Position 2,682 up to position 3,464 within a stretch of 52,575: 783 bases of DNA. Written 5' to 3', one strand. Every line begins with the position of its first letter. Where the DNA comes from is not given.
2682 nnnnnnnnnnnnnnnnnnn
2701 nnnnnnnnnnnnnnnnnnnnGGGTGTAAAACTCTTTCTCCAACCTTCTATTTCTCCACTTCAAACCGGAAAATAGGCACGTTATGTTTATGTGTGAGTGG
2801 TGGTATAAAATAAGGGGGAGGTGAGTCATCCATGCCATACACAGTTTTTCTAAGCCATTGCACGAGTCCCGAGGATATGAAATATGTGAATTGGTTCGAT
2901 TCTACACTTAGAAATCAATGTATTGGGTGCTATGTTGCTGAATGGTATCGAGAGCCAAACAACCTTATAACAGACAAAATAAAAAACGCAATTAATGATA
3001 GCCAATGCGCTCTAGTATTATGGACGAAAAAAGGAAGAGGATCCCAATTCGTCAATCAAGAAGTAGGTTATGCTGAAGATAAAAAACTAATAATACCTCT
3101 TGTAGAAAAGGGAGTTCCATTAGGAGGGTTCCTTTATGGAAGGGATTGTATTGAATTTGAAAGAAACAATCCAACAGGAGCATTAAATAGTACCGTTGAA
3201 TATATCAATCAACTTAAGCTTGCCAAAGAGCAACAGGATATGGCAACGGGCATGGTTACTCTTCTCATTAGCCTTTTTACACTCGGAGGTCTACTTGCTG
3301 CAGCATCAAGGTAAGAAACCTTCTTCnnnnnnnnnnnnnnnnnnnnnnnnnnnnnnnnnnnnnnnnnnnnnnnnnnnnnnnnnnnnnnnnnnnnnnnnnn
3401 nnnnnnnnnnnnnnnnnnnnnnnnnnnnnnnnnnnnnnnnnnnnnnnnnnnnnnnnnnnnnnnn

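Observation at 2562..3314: RHH regulator plus membrane-tethered TIR-like protein: a minimal two-gene candidate defence or abortive module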

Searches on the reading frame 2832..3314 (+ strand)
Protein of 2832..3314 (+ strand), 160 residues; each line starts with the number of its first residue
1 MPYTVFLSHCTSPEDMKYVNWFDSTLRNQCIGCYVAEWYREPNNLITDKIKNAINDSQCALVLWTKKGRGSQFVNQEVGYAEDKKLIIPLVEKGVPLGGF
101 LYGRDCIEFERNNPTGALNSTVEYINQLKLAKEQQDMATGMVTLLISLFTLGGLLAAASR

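Call 3: search_protein_families(library=pfam, proteins=[window:2832-3314:+], max_evalue=1)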
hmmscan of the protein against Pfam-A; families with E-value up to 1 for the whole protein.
window:2832-3314:+ (160 aa): 3 families
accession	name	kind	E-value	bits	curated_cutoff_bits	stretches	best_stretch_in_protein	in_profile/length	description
PF13676.11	TIR_2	-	3e-12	47.5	28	1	5-111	1-110/122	TIR domain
PF08937.16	ThsB_TIR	-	7.6e-05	23.5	21.2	1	6-87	1-89/100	Thoeris protein ThsB, TIR-like domain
PF10137.14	CAP12-PCTIR_TIR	-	0.078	13.4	24.7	1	5-67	2-62/119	CAP12/Pycsar effector protein, TIR domain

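Call 4: search_protein_families(library=padloc, proteins=[window:2832-3314:+], max_evalue=1)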
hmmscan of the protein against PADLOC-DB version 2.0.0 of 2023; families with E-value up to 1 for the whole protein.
window:2832-3314:+ (160 aa): 7 families
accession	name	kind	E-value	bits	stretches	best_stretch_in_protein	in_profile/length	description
PDLC00436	ThsB1|ThsB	-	9.4e-07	26.5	1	4-86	37-121/183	TIR-like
PDLC00419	ThsB1|ThsB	-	1.2e-06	26.4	1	4-86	29-113/165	TIR-like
PDLC00425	ThsB1|ThsB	-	0.00031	18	1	3-85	252-341/389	TIR-like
PDLC02421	Aga_TIR-PNTD1-PNTD2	-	0.0019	15.4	1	4-84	5-85/430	Class I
PDLC00423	ThsB1|ThsB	-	0.0045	14.7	1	44-86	80-122/190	TIR-like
PDLC00426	ThsB1|ThsB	-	0.0051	14.1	1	3-92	238-332/352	TIR-like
PDLC00418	ThsB1|ThsB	-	0.0065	14.3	1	26-94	33-102/155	TIR-like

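Call 5: search_protein_families(library=ncbifam, proteins=[window:2832-3314:+], max_evalue=1)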
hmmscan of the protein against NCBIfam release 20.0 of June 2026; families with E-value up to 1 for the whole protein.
window:2832-3314:+ (160 aa): 0 families

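Call 7: find_homologous_proteins(query=window:2832-3311:+)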
Query window:2832-3311:+ (160 aa): 11 proteins with E <= 0.001 among 32 candidates.
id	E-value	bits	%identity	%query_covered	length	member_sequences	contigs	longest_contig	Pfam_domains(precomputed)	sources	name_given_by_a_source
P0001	2.3e-104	364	100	100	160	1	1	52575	PF13676.12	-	-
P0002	6.0e-61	223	72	86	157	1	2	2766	PF13676.12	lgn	-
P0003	7.5e-60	219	66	99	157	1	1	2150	PF13676.12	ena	-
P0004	3.1e-57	211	71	85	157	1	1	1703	PF13676.12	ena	-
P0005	1.7e-55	205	67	92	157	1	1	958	PF13676.12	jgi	jgi:hypothetical protein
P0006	9.4e-31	125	44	86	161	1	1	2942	PF13676.12,PF10137.15,PF08937.17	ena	-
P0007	2.2e-21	94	42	96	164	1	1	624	PF01582.26,PF13676.12,PF10137.15,PF08937.17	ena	-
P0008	1.7e-19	88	42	86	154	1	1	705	PF13676.12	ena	-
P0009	2.7e-19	88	41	85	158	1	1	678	PF13676.12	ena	-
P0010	2.1e-16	78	38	93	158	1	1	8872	PF01582.26,PF13676.12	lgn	-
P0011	5.1e-9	54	39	64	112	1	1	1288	PF13676.12,PF08937.17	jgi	jgi:hypothetical protein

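Call 9: find_encoding_contigs(protein=P0010, flank=10000)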
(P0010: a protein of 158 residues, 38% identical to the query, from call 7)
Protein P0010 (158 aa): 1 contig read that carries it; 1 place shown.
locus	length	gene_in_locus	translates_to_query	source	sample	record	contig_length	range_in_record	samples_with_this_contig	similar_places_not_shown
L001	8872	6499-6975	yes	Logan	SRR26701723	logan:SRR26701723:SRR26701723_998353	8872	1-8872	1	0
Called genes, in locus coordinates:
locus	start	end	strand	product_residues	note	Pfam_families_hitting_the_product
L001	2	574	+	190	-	?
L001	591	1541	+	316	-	PF13671:AAA_33 (faint), PF01715:IPPT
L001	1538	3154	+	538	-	PF03853:YjeF_N, PF01256:Carb_kinase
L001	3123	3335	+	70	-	PF15919:HicB_lk_antitox, PF15970:HicB-like_2 (weak)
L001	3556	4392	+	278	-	PF01026:TatD_DNase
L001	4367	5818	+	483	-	PF00171:Aldedh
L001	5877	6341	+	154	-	PF22091:DUF6941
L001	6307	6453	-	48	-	-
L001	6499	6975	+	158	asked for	PF01582:TIR (weak), PF13676:TIR_2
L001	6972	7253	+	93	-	-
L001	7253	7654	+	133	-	PF01850:PIN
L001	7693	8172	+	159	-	PF20582:UPF0758_N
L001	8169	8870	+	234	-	?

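Call 10: find_encoding_contigs(protein=P0006, flank=10000)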
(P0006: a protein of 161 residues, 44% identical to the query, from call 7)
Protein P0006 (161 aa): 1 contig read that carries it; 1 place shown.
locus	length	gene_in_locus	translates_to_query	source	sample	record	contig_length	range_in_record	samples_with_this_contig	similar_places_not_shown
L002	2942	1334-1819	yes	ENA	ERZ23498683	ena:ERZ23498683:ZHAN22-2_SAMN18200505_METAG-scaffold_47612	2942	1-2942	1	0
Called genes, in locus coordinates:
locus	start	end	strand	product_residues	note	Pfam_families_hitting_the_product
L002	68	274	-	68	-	-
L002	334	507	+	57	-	-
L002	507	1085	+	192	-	PF01850:PIN (weak)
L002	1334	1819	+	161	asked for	PF08937:ThsB_TIR (weak), PF10137:CAP12-PCTIR_TIR (weak), PF13676:TIR_2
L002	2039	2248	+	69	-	PF00313:CSD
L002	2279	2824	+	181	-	PF00352:TBP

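Call 11: find_encoding_contigs(protein=P0002, flank=10000)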
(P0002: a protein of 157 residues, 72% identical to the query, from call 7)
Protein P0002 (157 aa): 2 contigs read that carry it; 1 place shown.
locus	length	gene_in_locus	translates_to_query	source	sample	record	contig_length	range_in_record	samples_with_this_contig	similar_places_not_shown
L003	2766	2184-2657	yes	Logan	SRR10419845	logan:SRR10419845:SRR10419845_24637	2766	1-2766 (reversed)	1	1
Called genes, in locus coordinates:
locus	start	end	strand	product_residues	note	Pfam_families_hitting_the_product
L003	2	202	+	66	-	?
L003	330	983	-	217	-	-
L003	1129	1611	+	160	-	-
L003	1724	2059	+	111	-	-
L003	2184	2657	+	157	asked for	PF13676:TIR_2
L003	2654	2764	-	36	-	?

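Call 16: find_encoding_contigs(protein=P0003, flank=10000)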
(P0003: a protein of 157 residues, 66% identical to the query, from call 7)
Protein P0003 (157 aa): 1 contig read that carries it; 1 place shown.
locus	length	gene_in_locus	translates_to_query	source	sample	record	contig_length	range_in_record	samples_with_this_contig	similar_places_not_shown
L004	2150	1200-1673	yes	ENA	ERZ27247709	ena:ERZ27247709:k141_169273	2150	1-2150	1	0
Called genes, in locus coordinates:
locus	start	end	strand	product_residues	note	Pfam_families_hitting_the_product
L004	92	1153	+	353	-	-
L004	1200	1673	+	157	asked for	PF13676:TIR_2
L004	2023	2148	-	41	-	?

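Call 17: find_encoding_contigs(protein=P0004, flank=10000)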
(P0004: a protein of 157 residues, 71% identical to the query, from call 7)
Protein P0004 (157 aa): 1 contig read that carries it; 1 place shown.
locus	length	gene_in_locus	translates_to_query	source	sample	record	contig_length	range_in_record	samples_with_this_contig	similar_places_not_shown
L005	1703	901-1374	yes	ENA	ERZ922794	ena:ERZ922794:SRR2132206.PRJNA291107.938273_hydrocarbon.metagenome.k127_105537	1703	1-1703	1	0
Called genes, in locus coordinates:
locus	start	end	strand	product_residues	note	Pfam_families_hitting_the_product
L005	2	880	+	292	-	?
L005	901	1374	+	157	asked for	PF13676:TIR_2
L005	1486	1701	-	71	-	?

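Call 18: search_protein_families(library=pfam, proteins=[L004:92-1153:+, L005:2-880:+, L003:1718-2059:+, L003:1120-1611:+, L001:6972-7253:+, L001:5877-6341:+, L002:504-1085:+, L002:334-507:+], max_evalue=0.1)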
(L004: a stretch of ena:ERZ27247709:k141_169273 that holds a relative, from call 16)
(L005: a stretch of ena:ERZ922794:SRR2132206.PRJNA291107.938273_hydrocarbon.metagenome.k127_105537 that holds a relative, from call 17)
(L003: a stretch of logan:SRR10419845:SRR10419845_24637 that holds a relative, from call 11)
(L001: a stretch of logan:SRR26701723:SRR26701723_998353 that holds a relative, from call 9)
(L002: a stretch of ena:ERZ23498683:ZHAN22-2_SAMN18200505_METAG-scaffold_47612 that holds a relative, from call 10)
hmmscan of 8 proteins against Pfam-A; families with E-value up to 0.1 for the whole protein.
L004:92-1153:+ (353 aa): 3 families
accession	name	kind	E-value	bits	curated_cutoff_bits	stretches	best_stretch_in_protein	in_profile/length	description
PF08308.17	PEGA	-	0.01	16.2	20.8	0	149-206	15-67/71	PEGA domain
PF13620.12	CarboxypepD_reg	-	0.092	13.5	32.3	0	140-206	10-81/82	Carboxypeptidase regulatory-like domain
PF06832.18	BiPBP_C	-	0.094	13.1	26.8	0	132-189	36-86/90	Penicillin-Binding Protein C-terminus Family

L005:2-880:+ (292 aa): 7 families
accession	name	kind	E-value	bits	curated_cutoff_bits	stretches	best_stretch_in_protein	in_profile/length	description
PF01555.25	N6_N4_Mtase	-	5.6e-25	89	26.7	2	9-113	107-216/221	DNA methylase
PF08241.18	Methyltransf_11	-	4.5e-06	27.7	21.2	0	87-158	3-65/95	Methyltransferase domain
PF13649.12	Methyltransf_25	-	9.5e-05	23.5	27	1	82-159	1-70/97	Methyltransferase domain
PF01170.24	UPF0020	-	0.00012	22.3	22.3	1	77-165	27-133/197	RMKL-like, methyltransferase domain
PF13847.12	Methyltransf_31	-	0.00086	19.4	27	1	78-210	3-109/145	Methyltransferase domain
PF08242.18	Methyltransf_12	-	0.021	16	30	0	88-207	6-97/98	Methyltransferase domain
PF02475.24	TRM5-TYW2_MTfase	-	0.085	13.3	28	0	69-117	27-77/164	TRM5/TYW2 methyltransferase domain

L003:1718-2059:+ (113 aa): 2 families
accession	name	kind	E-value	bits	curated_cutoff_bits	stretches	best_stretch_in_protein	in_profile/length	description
PF04471.18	Mrr_cat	-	0.00029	21.4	21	1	43-109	7-76/115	Restriction endonuclease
PF01870.24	Hjc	-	0.013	15.8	21.1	1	45-76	2-36/93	Archaeal holliday junction resolvase (hjc)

L003:1120-1611:+ (163 aa): 2 families
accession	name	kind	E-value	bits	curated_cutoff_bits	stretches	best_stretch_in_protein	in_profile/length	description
PF03647.18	Tmemb_14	-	0.0056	17.8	24.8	1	120-158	8-46/92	Transmembrane proteins 14C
PF13441.11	Gly-zipper_YMGG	-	0.01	16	28.9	1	120-151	10-41/45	YMGG-like Gly-zipper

L001:6972-7253:+ (93 aa): 0 families

L001:5877-6341:+ (154 aa): 1 family
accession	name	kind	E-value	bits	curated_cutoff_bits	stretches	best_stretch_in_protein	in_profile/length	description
PF22091.2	DUF6941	-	2.6e-22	79.9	27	1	30-145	2-123/125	Family of unknown function (DUF6941)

L002:504-1085:+ (193 aa): 2 families
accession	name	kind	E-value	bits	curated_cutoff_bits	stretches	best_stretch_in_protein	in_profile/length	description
PF01850.27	PIN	-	7.6e-10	39.9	23.6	1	118-170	67-118/120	PIN domain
PF13470.12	PIN_3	-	0.00025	22.3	27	1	22-163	3-113/115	PIN domain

L002:334-507:+ (57 aa): 0 families

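Call 20: find_related_loci(query=A1, collection=genome_contigs, flank=6000)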
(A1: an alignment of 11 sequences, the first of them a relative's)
Query A1 (160 aa) in genome_contigs; peptide patterns used: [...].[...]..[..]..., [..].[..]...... (x = any residue, [..] = any of these).
198 stretches matched a pattern; 95 encode a relative of the query (tblastn E <= 1e-3); the best 80 are kept; 80 distinct loci.
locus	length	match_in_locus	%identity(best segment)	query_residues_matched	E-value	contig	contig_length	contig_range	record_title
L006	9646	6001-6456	41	1-159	8e-30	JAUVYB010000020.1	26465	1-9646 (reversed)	MAG: Deltaproteobacteria bacterium isolate CSMAG_1231 CSMAG_1231_k141_1338732_length_26465_cov_13.6576, whole genome sho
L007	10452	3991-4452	41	1-150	3e-27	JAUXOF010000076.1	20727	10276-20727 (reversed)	MAG: Thermodesulfovibrionales bacterium isolate C1_metabat.bin.51 C1_k141_173186, whole genome shotgun sequence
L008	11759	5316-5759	40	1-156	4e-27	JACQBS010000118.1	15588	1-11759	MAG: Nitrospinota bacterium isolate NC_groundwater_948_Pr1_S-0.2um_39_25 Montesol18-Sp2_coassembly_scaffold_806557, whol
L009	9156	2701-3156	39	3-156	6e-27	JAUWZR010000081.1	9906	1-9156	MAG: Promethearchaeota archaeon isolate CSMAG_2741 CSMAG_2741_k141_731741_length_9906_cov_17.8659, whole genome shotgun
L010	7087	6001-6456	38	1-159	1e-26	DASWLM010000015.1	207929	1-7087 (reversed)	MAG TPA_asm: Dehalococcoidales bacterium isolate SMAG_U2948 k141_980520, whole genome shotgun sequence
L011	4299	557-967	44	1-136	9e-26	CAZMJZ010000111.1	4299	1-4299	MAG TPA_asm: uncultured Dehalococcoidales bacterium isolate binchicken_co34_217 genome assembly, contig: NODE_37676_leng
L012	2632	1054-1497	38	1-156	1e-24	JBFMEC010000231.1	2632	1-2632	MAG: Nitrospirota bacterium isolate MAG235 MAG235_231, whole genome shotgun sequence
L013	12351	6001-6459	35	1-154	2e-24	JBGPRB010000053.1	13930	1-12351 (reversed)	MAG: Dehalococcoidia bacterium isolate OBJ1_062018_150_19 k141_1219468_length_13930_cov_8.9849, whole genome shotgun seq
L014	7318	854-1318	37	1-149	5e-24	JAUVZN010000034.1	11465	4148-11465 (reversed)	MAG: Candidatus Aerophobetes bacterium isolate CSMAG_1269 CSMAG_1269_k141_1416952_length_11465_cov_49.0480, whole genome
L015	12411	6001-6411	39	1-136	4e-23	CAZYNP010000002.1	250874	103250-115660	MAG TPA_asm: uncultured Cytophagia bacterium isolate binchicken_co274_472 genome assembly, contig: NODE_56_length_250874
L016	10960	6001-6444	38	1-156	9e-23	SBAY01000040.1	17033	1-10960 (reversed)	MAG: Nitrospira sp. isolate Bin_21_1 Hy_contig23448, whole genome shotgun sequence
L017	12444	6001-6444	39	1-156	1e-22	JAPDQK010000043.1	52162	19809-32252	MAG: Candidatus Zhuqueibacter pondensis isolate JZ4_201709_bins_45 JZ-4_201709_bins_45_scaffold_43, whole genome shotgun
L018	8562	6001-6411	39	1-136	2e-22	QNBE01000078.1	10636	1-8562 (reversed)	MAG: candidate division WOR-3 bacterium isolate B36_G15 B36_Guay15_scaffold_01561, whole genome shotgun sequence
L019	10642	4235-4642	38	1-135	9e-22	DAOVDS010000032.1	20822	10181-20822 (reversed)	MAG TPA_asm: bacterium isolate CSMAG_1063 CSMAG_1063_k141_1536121_length_20822_cov_22.9766, whole genome shotgun sequenc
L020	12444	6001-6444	39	1-156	4e-22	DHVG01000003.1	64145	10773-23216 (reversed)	MAG TPA_asm: Elusimicrobia bacterium UBA5214 UBA5214_contig_411, whole genome shotgun sequence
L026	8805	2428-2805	38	1-125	1e-18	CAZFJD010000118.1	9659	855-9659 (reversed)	MAG TPA_asm: uncultured Syntrophaceae bacterium isolate binchicken_co325_68 genome assembly, contig: NODE_2785_length_96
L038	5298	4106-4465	37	1-119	1e-14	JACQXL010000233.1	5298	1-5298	MAG: Planctomycetota bacterium isolate NC_groundwater_1514_Pr4_B-0.1um_50_3 SR1-18-B1_scaffold_575525, whole genome shot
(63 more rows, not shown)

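Call 31: predict_structure(alignment_id=A1)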
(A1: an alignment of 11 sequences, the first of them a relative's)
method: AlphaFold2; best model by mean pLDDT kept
length: 160 residues; sequences in the alignment: 11
mean_pLDDT: 88.1   pTM: 0.80
mean pLDDT of the five models: 88.1, 86.3, 86.2, 86.0, 85.1
residues with pLDDT >= 90: 97; 70-90: 50; 50-70: 13; < 50: 0
segments of 3 or more residues with pLDDT < 50: none
pLDDT, mean of each block of 10 residues (from residue 1): 90 89 95 86 80 96 87 89 94 91 93 93 95 87 78 66
secondary structure, 60 per line:
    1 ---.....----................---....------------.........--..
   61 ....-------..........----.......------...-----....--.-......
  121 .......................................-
elements in order: E4-8 H13-28 E32-35 H48-56 E59-64 H72-81 E86-92 E107-110 H115-159

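Call 33: search_protein_representatives(alignment_id=A1)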
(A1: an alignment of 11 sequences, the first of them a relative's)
Query: 11 sequences, 158 profile positions. Proteins with E-value up to 0.001 (for the whole library): 39380; up to 1e-10: 2638; up to 1e-30: 143. The best 150 are listed.
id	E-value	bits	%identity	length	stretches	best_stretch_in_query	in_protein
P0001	1.3e-71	255.7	-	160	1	1-154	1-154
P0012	3.9e-57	208.7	-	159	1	1-153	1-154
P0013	1.2e-54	200.6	-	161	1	1-155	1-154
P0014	5.2e-53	195.2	-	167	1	1-156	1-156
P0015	2.5e-52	193.0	-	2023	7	10-91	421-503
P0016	4.9e-48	179.1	-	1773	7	5-127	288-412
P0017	1.6e-46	174.2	-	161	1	1-152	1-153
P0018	1.2e-45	171.3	-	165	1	1-152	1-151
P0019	4.2e-44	166.3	-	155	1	1-153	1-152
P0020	5.8e-44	165.8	-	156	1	1-154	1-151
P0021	1.3e-43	164.7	-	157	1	1-153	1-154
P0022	3.8e-43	163.2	-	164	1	1-157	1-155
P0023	1.6e-42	161.2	-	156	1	1-152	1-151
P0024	3.1e-42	160.2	-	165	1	1-158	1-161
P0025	8.9e-42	158.7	-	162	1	1-151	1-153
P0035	1.8e-40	154.5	-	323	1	3-156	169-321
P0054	2.1e-37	144.6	-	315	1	4-138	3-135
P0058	6.6e-37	142.9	-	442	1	1-135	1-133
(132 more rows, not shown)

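Call 34: fold_search(model_id=the predicted structure, library=pdb)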
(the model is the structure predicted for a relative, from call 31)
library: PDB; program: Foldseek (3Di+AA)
matches with E <= 10: 1768; with E <= 0.001: 83
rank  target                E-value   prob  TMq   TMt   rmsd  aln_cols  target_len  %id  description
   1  8i87_C                2.1e-06  1.00  0.63  0.26   4.1       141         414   19  Cryo-EM structure of TIR-APAZ/Ago-gRNA-DNA complex (released 2023-07-19)
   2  8spo_I                4.2e-06  1.00  0.64  0.29   4.0       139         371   18  Tetramerized activation of MapSPARTA bound with NAD+ (released 2023-08-23)
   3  4c6t_D                4.8e-06  1.00  0.62  0.61   5.2       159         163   14  Crystal structure of the RPS4 and RRS1 TIR domain heterodimer (released 2014-05-28)
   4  8qlp_E                5.8e-06  1.00  0.66  0.27   4.0       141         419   16  CryoEM structure of the RNA/DNA bound SPARTA (BabAgo/TIR-APAZ) tetrameric complex (released 2024-01-31)
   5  4c6t_B                7.6e-06  1.00  0.65  0.63   5.3       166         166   14  Crystal structure of the RPS4 and RRS1 TIR domain heterodimer (released 2014-05-28)
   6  8i87_A                9.2e-06  1.00  0.64  0.26   4.1       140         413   18  Cryo-EM structure of TIR-APAZ/Ago-gRNA-DNA complex (released 2023-07-19)
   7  4c6r_A                9.2e-06  1.00  0.62  0.61   5.3       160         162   14  Crystal structure of the TIR domain from the Arabidopsis Thaliana disease resistance protein RPS4 (released 2014-05-28)
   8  8spo_E                1.1e-05  1.00  0.64  0.29   4.2       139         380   18  Tetramerized activation of MapSPARTA bound with NAD+ (released 2023-08-23)
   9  8isy_B                1.3e-05  1.00  0.64  0.25   3.8       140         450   17  Cryo-EM structure of free-state Crt-SPARTA (released 2023-10-18)
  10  9lmq_B                1.4e-05  1.00  0.53  0.30   5.3       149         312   17  Cryo-EM structure of TIR-STING/c-di-GMP complex (released 2025-08-27)
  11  8spo_A                2.0e-05  1.00  0.64  0.27   3.9       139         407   19  Tetramerized activation of MapSPARTA bound with NAD+ (released 2023-08-23)
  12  8u72_H                2.0e-05  1.00  0.63  0.26   4.4       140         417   17  Cryo-EM structure of the SPARTA oligomer with guide RNA and target DNA (released 2024-06-12)
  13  9lmq_D                2.0e-05  1.00  0.56  0.32   5.1       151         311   18  Cryo-EM structure of TIR-STING/c-di-GMP complex (released 2025-08-27)
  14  8u72_F                2.2e-05  1.00  0.60  0.25   4.7       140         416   19  Cryo-EM structure of the SPARTA oligomer with guide RNA and target DNA (released 2024-06-12)
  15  8i87_G                2.5e-05  1.00  0.64  0.27   4.1       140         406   18  Cryo-EM structure of TIR-APAZ/Ago-gRNA-DNA complex (released 2023-07-19)
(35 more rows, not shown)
